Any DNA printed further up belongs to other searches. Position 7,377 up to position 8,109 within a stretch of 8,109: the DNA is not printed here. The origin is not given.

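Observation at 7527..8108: Unlisted plus-strand gene: long low-complexity Q/S/N N-terminus followed by a conserved-looking domain beginning around 7880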

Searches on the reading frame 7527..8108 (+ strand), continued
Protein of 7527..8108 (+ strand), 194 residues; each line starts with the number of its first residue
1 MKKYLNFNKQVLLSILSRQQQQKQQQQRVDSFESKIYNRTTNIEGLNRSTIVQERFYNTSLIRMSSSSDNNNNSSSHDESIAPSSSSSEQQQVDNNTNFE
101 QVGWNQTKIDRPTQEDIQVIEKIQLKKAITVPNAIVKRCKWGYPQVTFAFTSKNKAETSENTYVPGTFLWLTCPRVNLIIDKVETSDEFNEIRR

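Call 59: find_encoding_contigs(protein=P0026, flank=5000, max_places=2)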
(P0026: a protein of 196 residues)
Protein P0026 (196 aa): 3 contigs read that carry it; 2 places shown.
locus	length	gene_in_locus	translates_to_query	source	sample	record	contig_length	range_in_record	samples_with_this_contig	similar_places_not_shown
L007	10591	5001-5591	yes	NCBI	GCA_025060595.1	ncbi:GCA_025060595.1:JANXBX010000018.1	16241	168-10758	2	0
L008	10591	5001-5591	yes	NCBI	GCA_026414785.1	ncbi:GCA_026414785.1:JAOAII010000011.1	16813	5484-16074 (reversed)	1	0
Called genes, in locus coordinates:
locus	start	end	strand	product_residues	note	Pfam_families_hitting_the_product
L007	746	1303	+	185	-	PF01966:HD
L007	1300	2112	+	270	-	PF00753:Lactamase_B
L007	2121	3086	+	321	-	PF16868:NMT1_3, PF09084:NMT1 (weak)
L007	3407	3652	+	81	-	PF06257:VEG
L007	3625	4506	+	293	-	PF00288:GHMP_kinases_N, PF08544:GHMP_kinases_C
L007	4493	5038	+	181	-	PF07894:SACK1 (faint), PF13091:PLDc_2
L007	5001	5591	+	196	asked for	PF04417:DUF501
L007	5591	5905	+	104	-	PF00829:Ribosomal_L21p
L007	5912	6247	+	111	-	PF04327:Peptidase_Prp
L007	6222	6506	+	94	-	PF01016:Ribosomal_L27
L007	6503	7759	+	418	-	PF01018:GTP1_OBG, PF01926:MMR_HSR1, PF02421:FeoB_N, PF09269:DUF1967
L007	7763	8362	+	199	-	PF01467:CTP_transf_like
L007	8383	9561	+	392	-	PF03816:LytR_cpsA_psr, PF13399:LytR_C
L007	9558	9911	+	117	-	PF02410:RsfS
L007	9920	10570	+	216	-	PF22175:Ogg-HhH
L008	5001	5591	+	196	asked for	PF04417:DUF501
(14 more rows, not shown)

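Call 70: find_encoding_contigs(protein=P0003, flank=8000, max_places=2)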
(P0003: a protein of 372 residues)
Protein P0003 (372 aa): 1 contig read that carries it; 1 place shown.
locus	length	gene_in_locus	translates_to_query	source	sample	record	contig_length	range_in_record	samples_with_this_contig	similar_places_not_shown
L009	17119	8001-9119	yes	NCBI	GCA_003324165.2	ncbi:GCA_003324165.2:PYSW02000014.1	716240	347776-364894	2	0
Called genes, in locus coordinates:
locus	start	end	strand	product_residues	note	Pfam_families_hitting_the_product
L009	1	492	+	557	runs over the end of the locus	PF00022:Actin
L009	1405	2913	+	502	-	PF25390:WD40_RLD, PF00415:RCC1 (faint), PF13540:RCC1_2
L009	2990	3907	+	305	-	PF25390:WD40_RLD, PF13540:RCC1_2 (weak), PF00415:RCC1, PF13540:RCC1_2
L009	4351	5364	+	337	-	PF03798:TRAM_LAG1_CLN8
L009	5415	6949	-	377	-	PF26557:Cullin_AB, PF08672:ANAPC2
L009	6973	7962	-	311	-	PF25773:TPR_ANAPC2 (weak)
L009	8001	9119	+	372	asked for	PF04417:DUF501 (weak)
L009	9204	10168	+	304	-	PF04712:Radial_spoke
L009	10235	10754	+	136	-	PF04099:Sybindin (weak), PF04628:Sedlin_N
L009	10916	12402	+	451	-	-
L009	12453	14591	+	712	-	-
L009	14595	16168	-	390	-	PF00025:Arf, PF00071:Ras, PF08477:Roc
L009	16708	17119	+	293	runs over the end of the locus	PF00333:Ribosomal_S5, PF03719:Ribosomal_S5_C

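Call 75: search_protein_families(library=pfam, proteins=[P0005, P0006, P0007, P0012, P0015, L009:6973-7962:-, L001:2540-3205:-], max_evalue=0.01)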
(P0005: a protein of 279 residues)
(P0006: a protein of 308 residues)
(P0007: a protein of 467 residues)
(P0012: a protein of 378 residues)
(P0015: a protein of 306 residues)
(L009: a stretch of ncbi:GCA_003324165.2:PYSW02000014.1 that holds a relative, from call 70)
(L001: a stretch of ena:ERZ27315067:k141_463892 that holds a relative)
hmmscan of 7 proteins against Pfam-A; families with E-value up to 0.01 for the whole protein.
P0005 (279 aa): 1 family
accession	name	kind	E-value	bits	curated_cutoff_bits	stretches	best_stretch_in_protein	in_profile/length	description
PF04417.17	DUF501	-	2.7e-15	57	23.8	2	49-105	3-48/139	Protein of unknown function (DUF501)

P0006 (308 aa): 1 family
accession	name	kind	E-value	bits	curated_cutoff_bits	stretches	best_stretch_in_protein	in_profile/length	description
PF04417.17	DUF501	-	5e-13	49.6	23.8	1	104-265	3-137/139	Protein of unknown function (DUF501)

P0007 (467 aa): 1 family
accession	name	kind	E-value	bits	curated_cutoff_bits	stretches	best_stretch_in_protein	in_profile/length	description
PF04417.17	DUF501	-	1e-15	58.3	23.8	2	343-423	61-138/139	Protein of unknown function (DUF501)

P0012 (378 aa): 1 family
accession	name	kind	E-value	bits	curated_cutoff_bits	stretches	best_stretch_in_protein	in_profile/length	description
PF04417.17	DUF501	-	2.2e-12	47.5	23.8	2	145-181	22-58/139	Protein of unknown function (DUF501)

P0015 (306 aa): 1 family
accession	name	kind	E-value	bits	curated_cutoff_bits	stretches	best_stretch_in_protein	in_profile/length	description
PF04417.17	DUF501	-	1.5e-13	51.4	23.8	1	123-236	21-127/139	Protein of unknown function (DUF501)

L009:6973-7962:- (329 aa): 1 family
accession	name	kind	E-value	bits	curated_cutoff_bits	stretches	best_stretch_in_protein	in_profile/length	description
PF25773.1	TPR_ANAPC2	-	0.0016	18.9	27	1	298-327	9-38/111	ANAPC2-like, TPR repeats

L001:2540-3205:- (221 aa): 1 family
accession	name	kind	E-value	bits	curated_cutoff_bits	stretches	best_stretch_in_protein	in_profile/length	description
PF25773.1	TPR_ANAPC2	-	2.7e-29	101.9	27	1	20-113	17-110/111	ANAPC2-like, TPR repeats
